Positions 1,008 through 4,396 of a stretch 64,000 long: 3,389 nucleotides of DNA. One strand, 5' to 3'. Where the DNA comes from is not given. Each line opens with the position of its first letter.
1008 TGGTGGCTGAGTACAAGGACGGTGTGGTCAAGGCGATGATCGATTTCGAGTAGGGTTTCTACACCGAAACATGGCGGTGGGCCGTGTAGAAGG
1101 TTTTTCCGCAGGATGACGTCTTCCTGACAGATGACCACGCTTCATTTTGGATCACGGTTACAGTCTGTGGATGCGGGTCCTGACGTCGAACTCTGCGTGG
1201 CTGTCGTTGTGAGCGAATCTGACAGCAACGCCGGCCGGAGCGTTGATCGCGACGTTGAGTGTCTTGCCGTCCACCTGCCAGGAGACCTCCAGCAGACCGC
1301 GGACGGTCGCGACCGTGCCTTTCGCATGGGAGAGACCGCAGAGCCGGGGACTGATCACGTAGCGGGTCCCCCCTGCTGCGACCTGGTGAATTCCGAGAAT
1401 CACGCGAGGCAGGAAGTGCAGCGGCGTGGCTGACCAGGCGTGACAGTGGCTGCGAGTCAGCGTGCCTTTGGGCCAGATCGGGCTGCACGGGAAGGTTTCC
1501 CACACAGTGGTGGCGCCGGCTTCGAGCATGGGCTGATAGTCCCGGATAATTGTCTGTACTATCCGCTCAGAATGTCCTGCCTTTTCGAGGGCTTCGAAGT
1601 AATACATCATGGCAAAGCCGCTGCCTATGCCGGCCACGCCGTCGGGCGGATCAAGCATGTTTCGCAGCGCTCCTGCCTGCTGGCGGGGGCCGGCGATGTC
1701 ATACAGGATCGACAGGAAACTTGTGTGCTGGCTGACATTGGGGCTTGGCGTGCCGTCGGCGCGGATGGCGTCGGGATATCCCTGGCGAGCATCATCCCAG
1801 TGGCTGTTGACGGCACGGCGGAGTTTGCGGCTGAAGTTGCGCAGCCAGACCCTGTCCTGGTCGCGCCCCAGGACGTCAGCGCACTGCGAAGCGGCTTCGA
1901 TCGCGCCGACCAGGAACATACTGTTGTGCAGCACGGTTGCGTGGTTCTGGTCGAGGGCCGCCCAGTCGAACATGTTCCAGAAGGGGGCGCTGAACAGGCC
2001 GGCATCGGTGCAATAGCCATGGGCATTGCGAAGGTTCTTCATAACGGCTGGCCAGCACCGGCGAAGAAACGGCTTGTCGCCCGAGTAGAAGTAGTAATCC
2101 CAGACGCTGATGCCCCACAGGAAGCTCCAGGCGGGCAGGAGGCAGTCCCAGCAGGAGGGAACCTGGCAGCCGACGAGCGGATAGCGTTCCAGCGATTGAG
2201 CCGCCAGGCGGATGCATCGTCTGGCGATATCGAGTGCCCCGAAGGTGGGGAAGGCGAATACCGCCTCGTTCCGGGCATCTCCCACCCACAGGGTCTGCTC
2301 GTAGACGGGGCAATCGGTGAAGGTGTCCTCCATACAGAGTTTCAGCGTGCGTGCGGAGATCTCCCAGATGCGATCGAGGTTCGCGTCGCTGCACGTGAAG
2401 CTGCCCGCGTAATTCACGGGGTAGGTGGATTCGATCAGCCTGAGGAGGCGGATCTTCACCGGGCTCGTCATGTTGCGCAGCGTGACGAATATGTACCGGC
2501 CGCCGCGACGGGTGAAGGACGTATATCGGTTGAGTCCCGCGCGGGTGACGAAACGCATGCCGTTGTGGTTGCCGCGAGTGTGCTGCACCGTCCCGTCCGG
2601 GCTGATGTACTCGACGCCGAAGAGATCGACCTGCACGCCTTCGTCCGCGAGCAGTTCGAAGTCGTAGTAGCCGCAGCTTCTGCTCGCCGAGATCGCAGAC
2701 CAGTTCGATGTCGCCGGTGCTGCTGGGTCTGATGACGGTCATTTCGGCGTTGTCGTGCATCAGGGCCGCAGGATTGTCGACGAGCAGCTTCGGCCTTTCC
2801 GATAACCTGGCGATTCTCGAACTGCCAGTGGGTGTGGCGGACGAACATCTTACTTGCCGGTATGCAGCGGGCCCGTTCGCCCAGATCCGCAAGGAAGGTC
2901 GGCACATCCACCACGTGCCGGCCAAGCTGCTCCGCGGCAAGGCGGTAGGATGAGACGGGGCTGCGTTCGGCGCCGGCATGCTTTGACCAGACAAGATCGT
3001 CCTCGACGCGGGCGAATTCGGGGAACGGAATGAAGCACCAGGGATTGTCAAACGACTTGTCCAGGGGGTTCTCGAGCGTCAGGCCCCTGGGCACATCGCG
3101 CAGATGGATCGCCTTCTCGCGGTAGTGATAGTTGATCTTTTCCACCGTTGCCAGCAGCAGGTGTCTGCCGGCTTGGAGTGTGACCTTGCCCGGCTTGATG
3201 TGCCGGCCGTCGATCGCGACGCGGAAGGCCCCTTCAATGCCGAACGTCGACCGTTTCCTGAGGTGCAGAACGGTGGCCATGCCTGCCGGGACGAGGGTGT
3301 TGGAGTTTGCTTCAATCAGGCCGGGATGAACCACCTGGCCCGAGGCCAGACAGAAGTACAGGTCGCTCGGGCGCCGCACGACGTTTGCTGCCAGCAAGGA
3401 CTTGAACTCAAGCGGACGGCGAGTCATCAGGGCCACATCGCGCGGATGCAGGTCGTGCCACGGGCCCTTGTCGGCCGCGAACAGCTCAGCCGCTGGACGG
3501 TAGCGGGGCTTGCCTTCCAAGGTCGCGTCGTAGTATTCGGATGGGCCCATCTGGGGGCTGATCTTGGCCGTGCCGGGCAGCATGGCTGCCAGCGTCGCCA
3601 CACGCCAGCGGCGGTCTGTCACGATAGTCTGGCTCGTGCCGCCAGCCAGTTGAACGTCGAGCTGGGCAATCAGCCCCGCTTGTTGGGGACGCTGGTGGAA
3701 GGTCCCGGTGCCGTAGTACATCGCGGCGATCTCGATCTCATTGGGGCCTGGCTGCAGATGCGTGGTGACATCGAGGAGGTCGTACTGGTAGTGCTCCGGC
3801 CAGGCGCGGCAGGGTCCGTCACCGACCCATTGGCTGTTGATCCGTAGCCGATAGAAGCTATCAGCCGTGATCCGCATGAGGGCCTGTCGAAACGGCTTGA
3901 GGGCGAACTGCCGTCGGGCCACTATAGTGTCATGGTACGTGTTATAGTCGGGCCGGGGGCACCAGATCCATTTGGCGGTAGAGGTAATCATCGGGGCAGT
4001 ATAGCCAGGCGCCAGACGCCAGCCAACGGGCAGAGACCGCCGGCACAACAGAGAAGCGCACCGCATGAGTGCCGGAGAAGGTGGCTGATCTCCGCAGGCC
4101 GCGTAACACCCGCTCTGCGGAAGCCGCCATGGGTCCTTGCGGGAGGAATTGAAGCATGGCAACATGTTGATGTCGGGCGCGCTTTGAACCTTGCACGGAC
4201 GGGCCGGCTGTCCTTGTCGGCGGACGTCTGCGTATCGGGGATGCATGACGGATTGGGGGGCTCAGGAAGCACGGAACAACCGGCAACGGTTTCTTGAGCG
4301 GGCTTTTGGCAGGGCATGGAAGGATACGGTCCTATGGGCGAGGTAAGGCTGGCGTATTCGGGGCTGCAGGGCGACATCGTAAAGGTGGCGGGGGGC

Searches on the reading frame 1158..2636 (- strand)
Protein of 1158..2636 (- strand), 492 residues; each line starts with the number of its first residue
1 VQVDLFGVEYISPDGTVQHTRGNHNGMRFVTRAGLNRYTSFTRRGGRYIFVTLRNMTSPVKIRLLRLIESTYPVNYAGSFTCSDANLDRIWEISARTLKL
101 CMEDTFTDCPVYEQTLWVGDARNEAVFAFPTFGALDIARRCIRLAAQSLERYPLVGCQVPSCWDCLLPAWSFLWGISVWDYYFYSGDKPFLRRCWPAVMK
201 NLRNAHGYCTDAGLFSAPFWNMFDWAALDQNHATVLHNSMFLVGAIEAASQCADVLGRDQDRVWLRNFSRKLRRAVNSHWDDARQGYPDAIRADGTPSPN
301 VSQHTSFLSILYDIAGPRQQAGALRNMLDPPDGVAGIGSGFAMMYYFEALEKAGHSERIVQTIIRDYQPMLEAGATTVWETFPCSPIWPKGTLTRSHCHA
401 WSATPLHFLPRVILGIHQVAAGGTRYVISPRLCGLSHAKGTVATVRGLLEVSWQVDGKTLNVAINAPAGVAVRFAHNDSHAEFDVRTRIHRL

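Call 47: search_protein_families(library=pfam, proteins=[window:1158-2636:-], max_evalue=0.0001)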
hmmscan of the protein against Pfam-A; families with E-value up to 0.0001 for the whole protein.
window:1158-2636:- (492 aa): 3 families
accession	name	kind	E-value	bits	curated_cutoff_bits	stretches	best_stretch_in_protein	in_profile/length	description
PF17389.8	Bac_rhamnosid6H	-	2.1e-40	139.5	24.5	1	77-412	3-338/339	Bacterial alpha-L-rhamnosidase 6 hairpin glycosidase domain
PF22422.2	MGH1-like_GH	-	1.5e-07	31.8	27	1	228-332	166-269/356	Mannosylglycerate hydrolase MGH1-like glycoside hydrolase domain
PF17390.7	Bac_rhamnosid_C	-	1.6e-07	31.5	22.1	1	415-473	1-60/78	Bacterial alpha-L-rhamnosidase C-terminal domain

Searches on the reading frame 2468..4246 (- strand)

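Call 47: search_protein_families(library=pfam, proteins=[window:2468-4246:-], max_evalue=0.0001)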
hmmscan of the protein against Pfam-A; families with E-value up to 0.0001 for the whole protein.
window:2468-4246:- (592 aa): 1 family
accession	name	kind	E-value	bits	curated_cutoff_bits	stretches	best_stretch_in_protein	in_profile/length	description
PF08531.16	Bac_rhamnosid_N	-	2.1e-10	41.2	25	1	119-218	3-114/172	Alpha-L-rhamnosidase N-terminal domain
